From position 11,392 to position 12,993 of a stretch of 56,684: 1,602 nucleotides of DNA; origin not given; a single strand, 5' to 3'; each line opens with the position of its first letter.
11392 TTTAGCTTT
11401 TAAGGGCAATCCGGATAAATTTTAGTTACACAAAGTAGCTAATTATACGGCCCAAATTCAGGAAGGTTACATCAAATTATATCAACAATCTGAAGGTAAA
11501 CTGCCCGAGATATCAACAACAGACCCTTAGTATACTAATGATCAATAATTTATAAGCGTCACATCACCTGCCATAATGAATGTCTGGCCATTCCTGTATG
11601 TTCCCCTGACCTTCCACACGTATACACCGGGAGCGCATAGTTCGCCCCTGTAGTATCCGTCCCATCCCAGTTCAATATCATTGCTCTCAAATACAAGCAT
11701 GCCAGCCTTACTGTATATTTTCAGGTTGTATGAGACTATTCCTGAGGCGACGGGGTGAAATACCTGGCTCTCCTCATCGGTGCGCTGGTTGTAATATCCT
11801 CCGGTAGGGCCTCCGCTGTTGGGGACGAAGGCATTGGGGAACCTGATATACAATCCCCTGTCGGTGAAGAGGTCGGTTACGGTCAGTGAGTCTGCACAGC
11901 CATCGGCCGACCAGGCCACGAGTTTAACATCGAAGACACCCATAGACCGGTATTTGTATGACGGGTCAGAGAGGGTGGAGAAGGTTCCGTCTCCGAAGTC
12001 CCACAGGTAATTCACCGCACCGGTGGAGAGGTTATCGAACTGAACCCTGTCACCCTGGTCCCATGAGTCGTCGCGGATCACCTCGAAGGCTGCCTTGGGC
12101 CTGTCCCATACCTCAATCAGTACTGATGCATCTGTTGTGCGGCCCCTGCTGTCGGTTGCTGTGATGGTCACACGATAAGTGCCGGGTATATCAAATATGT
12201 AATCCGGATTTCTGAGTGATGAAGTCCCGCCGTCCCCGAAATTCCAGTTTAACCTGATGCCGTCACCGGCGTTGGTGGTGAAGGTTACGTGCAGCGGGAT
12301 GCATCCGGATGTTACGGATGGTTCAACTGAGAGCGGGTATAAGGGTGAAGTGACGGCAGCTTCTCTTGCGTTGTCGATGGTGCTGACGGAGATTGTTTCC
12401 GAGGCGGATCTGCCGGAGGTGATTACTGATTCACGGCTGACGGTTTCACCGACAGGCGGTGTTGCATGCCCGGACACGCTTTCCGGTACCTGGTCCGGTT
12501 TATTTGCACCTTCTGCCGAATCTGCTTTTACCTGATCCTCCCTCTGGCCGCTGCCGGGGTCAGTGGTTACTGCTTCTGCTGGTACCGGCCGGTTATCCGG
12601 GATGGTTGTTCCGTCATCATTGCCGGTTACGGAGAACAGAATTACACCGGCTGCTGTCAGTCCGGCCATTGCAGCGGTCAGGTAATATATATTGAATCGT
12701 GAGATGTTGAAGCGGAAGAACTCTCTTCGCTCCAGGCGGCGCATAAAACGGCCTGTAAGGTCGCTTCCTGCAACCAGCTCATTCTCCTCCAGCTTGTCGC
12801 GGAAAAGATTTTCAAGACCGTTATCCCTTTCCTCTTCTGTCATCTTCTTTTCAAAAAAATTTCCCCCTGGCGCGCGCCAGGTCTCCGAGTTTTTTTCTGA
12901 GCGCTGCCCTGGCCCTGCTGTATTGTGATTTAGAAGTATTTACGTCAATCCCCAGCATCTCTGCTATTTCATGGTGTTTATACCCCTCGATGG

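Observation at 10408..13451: ECF sigma + anti-sigma/T9SS-cargo hybrid + cognate PorP: candidate secretion-coupled signalling system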

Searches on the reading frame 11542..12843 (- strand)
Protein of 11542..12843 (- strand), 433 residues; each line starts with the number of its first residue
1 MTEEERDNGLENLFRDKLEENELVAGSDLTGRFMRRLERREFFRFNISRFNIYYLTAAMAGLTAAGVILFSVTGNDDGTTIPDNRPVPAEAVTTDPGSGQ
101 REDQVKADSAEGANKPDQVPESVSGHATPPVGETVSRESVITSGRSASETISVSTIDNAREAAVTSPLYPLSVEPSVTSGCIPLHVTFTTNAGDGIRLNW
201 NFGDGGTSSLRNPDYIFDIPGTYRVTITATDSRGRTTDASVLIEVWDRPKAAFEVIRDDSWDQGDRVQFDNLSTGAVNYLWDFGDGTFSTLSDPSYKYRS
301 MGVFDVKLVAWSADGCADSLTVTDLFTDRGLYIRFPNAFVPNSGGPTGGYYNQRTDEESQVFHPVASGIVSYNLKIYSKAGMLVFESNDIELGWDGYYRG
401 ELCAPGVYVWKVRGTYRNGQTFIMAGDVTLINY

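Call 3: search_protein_families(library=pfam, proteins=[window:11542-12843:-], max_evalue=0.01)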
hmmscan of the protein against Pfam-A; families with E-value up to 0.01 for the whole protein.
window:11542-12843:- (433 aa): 3 families
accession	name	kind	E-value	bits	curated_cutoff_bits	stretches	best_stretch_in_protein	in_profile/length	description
PF18911.6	PKD_4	-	1.6e-26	92.6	27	2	178-238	15-77/85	PKD domain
PF00801.26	PKD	-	4.4e-22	78.3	23.5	2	183-240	14-76/80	PKD domain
PF13585.12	CHU_C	-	4.1e-05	24.1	27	1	369-414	26-72/86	CHU_C Type IX secretion signal domain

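Call 4: search_protein_families(library=ncbifam, proteins=[window:11542-12843:-], max_evalue=0.01)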
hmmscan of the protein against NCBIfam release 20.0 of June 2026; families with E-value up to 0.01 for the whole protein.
window:11542-12843:- (433 aa): 3 families
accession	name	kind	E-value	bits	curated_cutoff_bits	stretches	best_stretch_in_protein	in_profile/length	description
TIGR00864.1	PCC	subfamily_domain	2.1e-08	31.1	1861.4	1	197-341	1339-1491/2700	polycystin cation channel protein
NF058578.1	CPR_pilus_PamR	equivalog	0.0084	15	300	0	211-236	204-229/297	pilus system RbmA-like protein PamR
TIGR04131.1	Bac_Flav_CTERM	domain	0.0088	16.2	35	0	369-416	26-73/85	T9SS type B sorting domain-containing protein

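Call 8: find_homologous_proteins(query=window:11542-12843:-, max_evalue=0.00001)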
Query window:11542-12843:- (433 aa): 1857 proteins with E <= 0.00001 among 8000 candidates; the best 120 are listed.
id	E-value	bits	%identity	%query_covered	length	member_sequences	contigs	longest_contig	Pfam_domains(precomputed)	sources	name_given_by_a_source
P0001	7.9e-293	989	100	100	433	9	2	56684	PF00801.27,PF18911.7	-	-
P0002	5.3e-249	844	85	100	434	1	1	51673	PF00801.27,PF13585.13,PF18911.7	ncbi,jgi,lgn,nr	ncbi:MAG: PKD domain-containing protein [Bacteroidales bacterium]|jgi:hypothetical protein|nr:PKD do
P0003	1.3e-216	737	74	100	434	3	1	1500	PF00801.27,PF18911.7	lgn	-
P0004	1.4e-194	665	68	100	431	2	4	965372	PF00801.27,PF18911.7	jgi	jgi:PKD repeat protein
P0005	2.6e-186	638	67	99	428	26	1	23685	PF00801.27,PF18911.7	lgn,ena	-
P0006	3.3e-179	614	63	100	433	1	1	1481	PF00801.27,PF13585.13,PF18911.7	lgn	-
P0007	1.9e-177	608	63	100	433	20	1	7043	PF00801.27,PF18911.7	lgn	-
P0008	6.2e-177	607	63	100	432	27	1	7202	PF00801.27,PF13585.13,PF18911.7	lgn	-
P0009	1.8e-176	605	63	100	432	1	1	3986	PF00801.27,PF13585.13,PF18911.7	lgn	-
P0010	3.1e-176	604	63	100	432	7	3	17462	PF00801.27,PF13585.13,PF18911.7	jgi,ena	-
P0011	3.6e-176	604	62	100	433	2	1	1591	PF00801.27,PF13585.13,PF18911.7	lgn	-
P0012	5.1e-176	604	62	100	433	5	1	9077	PF00801.27,PF13585.13,PF18911.7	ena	-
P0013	6.0e-176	603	63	100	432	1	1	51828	PF00801.27,PF13585.13,PF18911.7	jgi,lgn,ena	-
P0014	1.2e-175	602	63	100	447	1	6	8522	PF00801.27,PF18911.7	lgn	-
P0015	1.4e-175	602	63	100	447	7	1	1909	PF00801.27,PF18911.7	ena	-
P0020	1.5e-174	599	63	100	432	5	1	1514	PF00801.27,PF13585.13,PF18911.7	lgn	-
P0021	7.0e-174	597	61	100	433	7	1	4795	PF00801.27,PF13585.13,PF18911.7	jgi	-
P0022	8.9e-174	596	62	100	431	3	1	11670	PF00801.27,PF13585.13,PF18911.7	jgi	-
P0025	7.1e-172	590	61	100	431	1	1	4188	PF00801.27,PF13585.13,PF18911.7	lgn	-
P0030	7.1e-171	587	60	100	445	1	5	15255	PF00801.27,PF13585.13,PF18911.7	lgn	-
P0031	4.1e-170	584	61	100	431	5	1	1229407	PF00801.27,PF13585.13,PF18911.7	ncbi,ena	-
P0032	4.8e-170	584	61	100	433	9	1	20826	PF00801.27,PF13585.13,PF18911.7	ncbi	-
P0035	2.2e-168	578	60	100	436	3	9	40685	PF00801.27,PF13585.13,PF18911.7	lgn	-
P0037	8.0e-168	577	61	100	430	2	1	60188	PF00801.27,PF13585.13,PF18911.7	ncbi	-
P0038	2.1e-167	575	60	100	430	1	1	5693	PF00801.27,PF13585.13,PF18911.7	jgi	-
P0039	2.6e-167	575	60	100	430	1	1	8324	PF00801.27,PF13585.13,PF18911.7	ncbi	-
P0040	5.8e-167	574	61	100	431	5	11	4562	PF00801.27,PF13585.13,PF18911.7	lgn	-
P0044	5.2e-162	557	58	100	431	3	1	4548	PF00801.27,PF13585.13,PF18911.7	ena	-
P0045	7.5e-161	554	58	100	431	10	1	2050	PF00801.27,PF13585.13,PF18911.7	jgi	jgi:PKD repeat protein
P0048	1.6e-158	546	59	100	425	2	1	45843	PF00801.27,PF13585.13,PF18911.7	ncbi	-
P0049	2.6e-158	545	56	100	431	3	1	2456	PF00801.27,PF13585.13,PF18911.7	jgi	jgi:PKD repeat protein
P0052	1.0e-157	543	57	100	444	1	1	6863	PF00801.27,PF13585.13,PF18911.7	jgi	jgi:PKD repeat protein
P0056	4.0e-157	541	57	100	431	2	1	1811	PF00801.27,PF13585.13,PF18911.7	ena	-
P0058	8.4e-157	540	57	100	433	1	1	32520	PF00801.27,PF13585.13,PF18911.7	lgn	-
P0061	2.7e-156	539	56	100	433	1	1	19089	PF00801.27,PF13585.13,PF18911.7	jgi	jgi:hypothetical protein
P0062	2.8e-156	539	57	100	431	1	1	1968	PF00801.27,PF13585.13,PF18911.7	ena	-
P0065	5.2e-156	538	56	100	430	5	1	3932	PF00801.27,PF13585.13,PF18911.7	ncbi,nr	ncbi:MAG TPA: PKD domain-containing protein [Bacteroidales bacterium]|nr:PKD domain-containing prote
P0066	9.6e-156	537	56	100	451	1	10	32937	PF00801.27,PF13585.13,PF18911.7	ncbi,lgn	-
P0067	2.2e-155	536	57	100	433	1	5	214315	PF00801.27,PF13585.13,PF18911.7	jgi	-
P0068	4.1e-155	535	58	100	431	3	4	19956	PF00801.27,PF13585.13,PF18911.7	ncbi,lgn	-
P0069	4.6e-155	535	56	100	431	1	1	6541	PF00801.27,PF13585.13,PF18911.7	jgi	jgi:PKD repeat protein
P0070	5.5e-155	534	55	100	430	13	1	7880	PF00801.27,PF13585.13,PF18911.7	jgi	-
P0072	9.9e-155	533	56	100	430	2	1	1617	PF00801.27,PF13585.13,PF18911.7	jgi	jgi:PKD repeat protein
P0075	4.3e-154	531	55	100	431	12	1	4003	PF00801.27,PF13585.13,PF18911.7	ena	-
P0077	7.3e-154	531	54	100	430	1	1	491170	PF00801.27,PF13585.13,PF18911.7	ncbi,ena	-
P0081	2.0e-153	529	54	100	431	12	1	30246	PF00801.27,PF13585.13,PF18911.7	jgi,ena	jgi:PKD repeat protein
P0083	3.1e-153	529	56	100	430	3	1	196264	PF00801.27,PF13585.13,PF18911.7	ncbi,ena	-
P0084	5.3e-153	528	54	100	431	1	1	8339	PF00801.27,PF13585.13,PF18911.7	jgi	-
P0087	9.5e-153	527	55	100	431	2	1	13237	PF00801.27,PF13585.13,PF18911.7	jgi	jgi:PKD repeat protein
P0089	3.0e-152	525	55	100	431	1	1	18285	PF00801.27,PF13585.13,PF18911.7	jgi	jgi:PKD repeat protein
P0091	3.5e-152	525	55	100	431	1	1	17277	PF00801.27,PF13585.13,PF18911.7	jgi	-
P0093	1.8e-151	523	53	100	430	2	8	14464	PF00801.27,PF13585.13,PF18911.7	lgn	-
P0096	2.3e-150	519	55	100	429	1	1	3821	PF00801.27,PF13585.13,PF18911.7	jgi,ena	-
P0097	2.3e-149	516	54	100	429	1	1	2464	PF00801.27,PF13585.13,PF18911.7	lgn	-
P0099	4.4e-149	515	54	100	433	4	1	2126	PF00801.27,PF13585.13,PF18911.7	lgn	-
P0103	3.9e-148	512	55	100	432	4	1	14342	PF00801.27,PF13585.13,PF18911.7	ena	-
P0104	9.7e-148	510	52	100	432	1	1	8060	PF00801.27,PF13585.13,PF18911.7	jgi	jgi:PKD repeat protein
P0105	2.3e-147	509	53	100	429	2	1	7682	PF00801.27,PF13585.13,PF18911.7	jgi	jgi:PKD repeat protein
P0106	3.3e-147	509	55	100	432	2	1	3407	PF00801.27,PF13585.13,PF18911.7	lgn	-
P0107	4.6e-147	508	54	100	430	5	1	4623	PF00801.27,PF13585.13,PF18911.7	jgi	jgi:PKD repeat protein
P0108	1.7e-146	506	52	100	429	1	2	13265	PF00801.27,PF13585.13,PF18911.7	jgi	-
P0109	4.5e-146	505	53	100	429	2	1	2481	PF00801.27,PF13585.13,PF18911.7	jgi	jgi:hypothetical protein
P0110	5.1e-146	505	50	100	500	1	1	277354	PF00801.27,PF18911.7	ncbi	-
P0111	7.1e-146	504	52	100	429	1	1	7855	PF00801.27,PF13585.13,PF18911.7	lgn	-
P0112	3.1e-145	502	52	100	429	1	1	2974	PF00801.27,PF13585.13,PF18911.7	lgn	-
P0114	7.6e-144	498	53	100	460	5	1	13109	PF00801.27,PF13585.13,PF18911.7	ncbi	-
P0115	4.7e-143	495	52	100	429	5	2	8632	PF00801.27,PF13585.13,PF18911.7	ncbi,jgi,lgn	jgi:PKD repeat protein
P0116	5.2e-143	495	51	100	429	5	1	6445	PF00801.27,PF13585.13,PF18911.7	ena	-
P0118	1.1e-141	490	51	100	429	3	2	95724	PF00801.27,PF13585.13,PF18911.7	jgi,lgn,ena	-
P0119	1.3e-141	490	52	100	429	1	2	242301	PF00801.27,PF13585.13,PF18911.7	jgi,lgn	jgi:PKD repeat protein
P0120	1.3e-141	490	51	100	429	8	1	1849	PF00801.27,PF13585.13,PF18911.7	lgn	-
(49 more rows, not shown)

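Call 11: find_encoding_contigs(protein=P0031, flank=6000, max_places=2)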
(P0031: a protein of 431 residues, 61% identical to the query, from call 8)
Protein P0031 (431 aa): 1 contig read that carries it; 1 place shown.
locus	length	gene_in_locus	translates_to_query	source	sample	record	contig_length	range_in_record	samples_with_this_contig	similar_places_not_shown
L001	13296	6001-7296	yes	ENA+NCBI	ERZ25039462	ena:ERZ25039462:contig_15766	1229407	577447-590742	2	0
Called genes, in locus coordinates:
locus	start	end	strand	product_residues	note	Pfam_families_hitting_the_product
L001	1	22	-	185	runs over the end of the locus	PF01227:GTP_cyclohydroI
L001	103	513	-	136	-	PF01242:PTPS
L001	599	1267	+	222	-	PF01048:PNP_UDP_1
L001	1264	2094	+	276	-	PF02621:VitK2_biosynth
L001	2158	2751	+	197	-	PF00081:Sod_Fe_N, PF02777:Sod_Fe_C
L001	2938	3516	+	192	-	PF14512:TM1586_NiRdase (faint), PF00881:Nitroreductase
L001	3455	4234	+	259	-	PF13715:CarbopepD_reg_2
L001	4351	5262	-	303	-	PF01619:Pro_dh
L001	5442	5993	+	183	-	PF04542:Sigma70_r2, PF08281:Sigma70_r4_2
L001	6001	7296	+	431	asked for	PF00801:PKD, PF18911:PKD_4, PF00801:PKD, PF18911:PKD_4, PF13585:CHU_C (weak)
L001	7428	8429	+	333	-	PF11751:PorP_SprF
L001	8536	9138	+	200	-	PF03938:OmpH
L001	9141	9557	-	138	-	-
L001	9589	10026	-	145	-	PF02597:ThiS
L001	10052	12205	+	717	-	PF02730:AFOR_N, PF01314:AFOR_C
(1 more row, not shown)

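Call 12: find_encoding_contigs(protein=P0110, flank=6000, max_places=2)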
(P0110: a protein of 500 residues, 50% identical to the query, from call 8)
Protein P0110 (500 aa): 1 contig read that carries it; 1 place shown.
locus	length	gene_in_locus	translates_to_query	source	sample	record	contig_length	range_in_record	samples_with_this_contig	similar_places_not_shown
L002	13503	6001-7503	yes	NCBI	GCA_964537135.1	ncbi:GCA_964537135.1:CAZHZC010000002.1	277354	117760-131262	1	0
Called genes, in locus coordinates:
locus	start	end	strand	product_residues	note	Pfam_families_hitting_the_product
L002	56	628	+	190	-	PF14512:TM1586_NiRdase (faint), PF00881:Nitroreductase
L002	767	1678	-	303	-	PF01619:Pro_dh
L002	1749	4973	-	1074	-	PF13450:NAD_binding_8 (faint), PF13510:Fer2_4, PF07992:Pyr_redox_2, PF12838:Fer4_7 (weak), PF00037:Fer4 (weak), PF12837:Fer4_6 (weak), PF04324:Fer2_BFD (weak), PF01266:DAO, +3 more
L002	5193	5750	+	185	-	PF04542:Sigma70_r2, PF08281:Sigma70_r4_2, PF04545:Sigma70_r4 (weak)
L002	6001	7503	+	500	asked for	PF00801:PKD (weak), PF18911:PKD_4, PF00801:PKD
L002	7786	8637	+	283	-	PF11751:PorP_SprF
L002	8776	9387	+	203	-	PF03938:OmpH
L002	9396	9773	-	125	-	-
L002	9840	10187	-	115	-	PF02597:ThiS (faint)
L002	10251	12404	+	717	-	PF02730:AFOR_N, PF01314:AFOR_C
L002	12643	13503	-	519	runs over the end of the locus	-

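Call 13: find_encoding_contigs(protein=P0119, flank=6000, max_places=2)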
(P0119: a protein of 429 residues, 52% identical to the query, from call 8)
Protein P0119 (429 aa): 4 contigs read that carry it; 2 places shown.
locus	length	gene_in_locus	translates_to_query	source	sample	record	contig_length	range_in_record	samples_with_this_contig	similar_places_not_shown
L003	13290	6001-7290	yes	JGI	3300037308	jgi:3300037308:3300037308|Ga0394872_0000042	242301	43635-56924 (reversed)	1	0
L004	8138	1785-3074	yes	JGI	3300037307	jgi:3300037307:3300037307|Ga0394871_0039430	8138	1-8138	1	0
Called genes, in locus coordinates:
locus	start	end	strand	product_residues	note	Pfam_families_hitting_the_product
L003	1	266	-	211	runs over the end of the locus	PF01227:GTP_cyclohydroI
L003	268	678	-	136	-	PF01242:PTPS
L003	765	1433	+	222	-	PF01048:PNP_UDP_1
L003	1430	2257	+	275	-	PF02621:VitK2_biosynth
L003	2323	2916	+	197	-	PF00081:Sod_Fe_N, PF02777:Sod_Fe_C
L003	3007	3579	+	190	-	PF14512:TM1586_NiRdase (faint), PF00881:Nitroreductase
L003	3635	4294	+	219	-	-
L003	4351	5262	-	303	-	PF01619:Pro_dh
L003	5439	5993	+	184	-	PF04542:Sigma70_r2, PF08281:Sigma70_r4_2, PF04545:Sigma70_r4 (weak)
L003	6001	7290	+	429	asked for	PF00801:PKD (weak), PF18911:PKD_4, PF00801:PKD, PF18911:PKD_4, PF13585:CHU_C (weak)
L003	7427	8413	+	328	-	PF11751:PorP_SprF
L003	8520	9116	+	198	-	PF03938:OmpH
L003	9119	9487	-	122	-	-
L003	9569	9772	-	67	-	PF02597:ThiS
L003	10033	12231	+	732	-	PF02730:AFOR_N, PF01314:AFOR_C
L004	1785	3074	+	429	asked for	PF00801:PKD (weak), PF18911:PKD_4, PF00801:PKD, PF18911:PKD_4, PF13585:CHU_C (weak)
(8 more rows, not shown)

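Call 14: find_related_loci(query=A1, collection=genome_contigs, flank=5000)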
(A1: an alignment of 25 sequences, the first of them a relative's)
Query A1 (433 aa) in genome_contigs; peptide patterns used: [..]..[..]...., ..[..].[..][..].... (x = any residue, [..] = any of these).
600 stretches matched a pattern (row limit reached: there are more); 528 encode a relative of the query (tblastn E <= 1e-3); the best 80 are kept; 80 distinct loci.
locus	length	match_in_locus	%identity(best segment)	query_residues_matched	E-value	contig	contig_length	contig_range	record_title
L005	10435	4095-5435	58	1-433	6e-174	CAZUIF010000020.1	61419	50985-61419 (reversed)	MAG TPA_asm: uncultured Rikenella sp. isolate binchicken_co190_102 genome assembly, contig: NODE_1072_length_61419_cov_2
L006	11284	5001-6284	57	4-433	3e-161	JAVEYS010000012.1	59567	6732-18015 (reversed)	MAG: Bacteroidales bacterium isolate BF4_36 NODE_1412_length_59567_cov_5.955384_Biofilm4, whole genome shotgun sequence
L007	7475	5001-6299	55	1-433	7e-151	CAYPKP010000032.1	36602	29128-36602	MAG TPA_asm: uncultured Rikenella sp. isolate binchicken_co286_84 genome assembly, contig: NODE_1556_length_36602_cov_13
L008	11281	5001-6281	38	1-432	1e-96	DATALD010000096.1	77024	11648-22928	MAG TPA_asm: Bacteroidales bacterium isolate SMAG_U6955 k141_817206, whole genome shotgun sequence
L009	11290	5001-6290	56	1-433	2e-157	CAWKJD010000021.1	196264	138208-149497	MAG: uncultured Bacteroidales bacterium isolate MFD01872.bin.1.312 genome assembly, contig: contig_93422, whole genome s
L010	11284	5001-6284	36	7-431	8e-78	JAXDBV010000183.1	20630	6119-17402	MAG: Bacteroidales bacterium isolate POMEDNA-B27 Raw2_k127_237823, whole genome shotgun sequence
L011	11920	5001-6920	42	134-431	5e-62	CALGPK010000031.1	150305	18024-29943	MAG: uncultured Bacteroidales bacterium isolate N1_Bin_METABAT__185_1 genome assembly, contig: c_000000380110, whole gen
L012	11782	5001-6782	41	146-431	3e-60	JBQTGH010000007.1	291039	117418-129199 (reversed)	Thermophagus sp. OGC60D27 NODE_7_length_291039_cov_213.717461, whole genome shotgun sequence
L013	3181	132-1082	38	157-431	3e-59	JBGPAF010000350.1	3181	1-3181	MAG: Bacteroidia bacterium isolate OBJ_0618_130150_135 k141_6261402_length_3181_cov_9.0000, whole genome shotgun sequenc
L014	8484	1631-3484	43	157-431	1e-57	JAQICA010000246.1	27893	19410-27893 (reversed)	MAG: Salinivirgaceae bacterium isolate GH44 k119_451161, whole genome shotgun sequence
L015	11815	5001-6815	41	168-431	4e-57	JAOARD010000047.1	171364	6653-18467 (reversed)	MAG: Bacteroidales bacterium isolate McBI.38 contig_105364, whole genome shotgun sequence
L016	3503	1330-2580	42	178-432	7e-57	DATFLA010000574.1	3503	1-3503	MAG TPA_asm: Bacteroidales bacterium isolate SMAG_U9185 k141_237703, whole genome shotgun sequence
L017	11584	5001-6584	38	139-431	2e-55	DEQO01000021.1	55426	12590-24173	MAG TPA_asm: Flavobacteriales bacterium UBA3364 UBA3364_contig_478, whole genome shotgun sequence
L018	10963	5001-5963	38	170-432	8e-53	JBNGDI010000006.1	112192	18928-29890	MAG: Bacteroidales bacterium isolate E05-024 bin53.fa-6, whole genome shotgun sequence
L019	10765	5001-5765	38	180-431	3e-52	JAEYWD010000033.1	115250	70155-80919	MAG: Bacteroidetes bacterium isolate OH_CBlB_256 k127_3756631, whole genome shotgun sequence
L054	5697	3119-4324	29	1-413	8e-34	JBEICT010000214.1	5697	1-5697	MAG: Flavobacteriales bacterium isolate Sample-101-S75-bin-153 Sample_101_S75-bin_153-k141_766059, whole genome shotgun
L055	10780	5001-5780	32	158-410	5e-33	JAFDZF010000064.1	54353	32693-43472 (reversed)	MAG: Bacteroidetes bacterium isolate SZAS-76 CK_MAG-21__64__length-54353, whole genome shotgun sequence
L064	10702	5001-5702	34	176-413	7e-30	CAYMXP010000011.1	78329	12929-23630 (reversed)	MAG TPA_asm: uncultured Chryseobacterium sp. isolate SRP173033_co3_12 genome assembly, contig: NODE_238_length_78329_cov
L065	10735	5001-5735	30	180-431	8e-30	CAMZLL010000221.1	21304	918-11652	uncultured Cryomorphaceae bacterium isolate TAG_MAG_00016 genome assembly, contig: TAG_MAG_00016_000000000062, whole gen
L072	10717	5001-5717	31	171-413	2e-27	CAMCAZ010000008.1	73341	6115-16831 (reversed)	MAG: Chryseobacterium gleum isolate ZE-13nov19-170 genome assembly, contig: ZE-13nov19-C261, whole genome shotgun sequen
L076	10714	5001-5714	30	171-413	2e-26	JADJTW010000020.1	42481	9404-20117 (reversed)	MAG: Flavobacteriales bacterium isolate Hirt_18-Q3-R61-65_BATAC.102 tig00050334-10-422780, whole genome shotgun sequence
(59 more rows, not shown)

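Call 35: search_protein_families(library=pfam, proteins=[L010:6316-11283:+, L072:5774-9619:+, L072:9790-10716:+, L076:5897-9601:+, L076:9630-10712:+], max_evalue=0.001)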
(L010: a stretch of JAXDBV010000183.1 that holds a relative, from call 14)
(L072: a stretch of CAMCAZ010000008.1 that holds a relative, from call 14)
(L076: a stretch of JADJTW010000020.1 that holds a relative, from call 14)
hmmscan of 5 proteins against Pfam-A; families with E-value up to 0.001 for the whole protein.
L010:6316-11283:+ (1656 aa): 3 families
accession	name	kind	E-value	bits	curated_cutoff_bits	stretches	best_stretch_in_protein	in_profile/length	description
PF13927.12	Ig_3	-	3.7e-13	50.2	30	1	1502-1578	2-77/78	Immunoglobulin domain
PF22352.2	K319L-like_PKD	-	1.7e-10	41.2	27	0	1023-1090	14-83/84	K319L-like, PKD domain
PF07679.22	I-set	-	8.9e-09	35.7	23.7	0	1502-1594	1-90/90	Immunoglobulin I-set domain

L072:5774-9619:+ (1281 aa): 5 families
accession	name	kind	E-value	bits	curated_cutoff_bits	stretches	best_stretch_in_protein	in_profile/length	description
PF18911.6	PKD_4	-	9e-19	67.8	27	1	231-301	11-81/85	PKD domain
PF13585.12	CHU_C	-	8.7e-17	61.5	27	1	1191-1271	3-81/86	CHU_C Type IX secretion signal domain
PF00801.26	PKD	-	1.7e-10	41.2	23.5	1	231-298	8-74/80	PKD domain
PF01483.27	P_proprotein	-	6.5e-07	29.8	21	1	384-452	5-64/86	Proprotein convertase P-domain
PF16820.11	PKD_3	-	6.8e-05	23.1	26.3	0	1129-1168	31-67/68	PKD-like domain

L072:9790-10716:+ (309 aa): 3 families
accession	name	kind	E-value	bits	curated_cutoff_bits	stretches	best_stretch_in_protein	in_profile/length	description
PF18911.6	PKD_4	-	9.4e-22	77.3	27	1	179-251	11-83/85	PKD domain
PF00801.26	PKD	-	2.4e-14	53.5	23.5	1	179-249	8-77/80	PKD domain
PF22352.2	K319L-like_PKD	-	1e-06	29.1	27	1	185-253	11-84/84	K319L-like, PKD domain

L076:5897-9601:+ (1234 aa): 5 families
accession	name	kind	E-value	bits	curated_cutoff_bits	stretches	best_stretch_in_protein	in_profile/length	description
PF18911.6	PKD_4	-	4.2e-19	68.8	27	1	181-247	12-76/85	PKD domain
PF13585.12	CHU_C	-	1.9e-14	54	27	1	1144-1219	3-76/86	CHU_C Type IX secretion signal domain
PF00801.26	PKD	-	7.9e-13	48.7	23.5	1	180-242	8-68/80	PKD domain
PF22352.2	K319L-like_PKD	-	7.7e-08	32.7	27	0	186-244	11-73/84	K319L-like, PKD domain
PF01483.27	P_proprotein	-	1.8e-05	25.2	21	0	333-367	4-38/86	Proprotein convertase P-domain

L076:9630-10712:+ (361 aa): 2 families
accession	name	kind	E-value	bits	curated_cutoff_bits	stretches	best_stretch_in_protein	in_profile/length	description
PF18911.6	PKD_4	-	2.7e-20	72.6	27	1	212-284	11-83/85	PKD domain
PF00801.26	PKD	-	6.5e-10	39.3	23.5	1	234-281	27-76/80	PKD domain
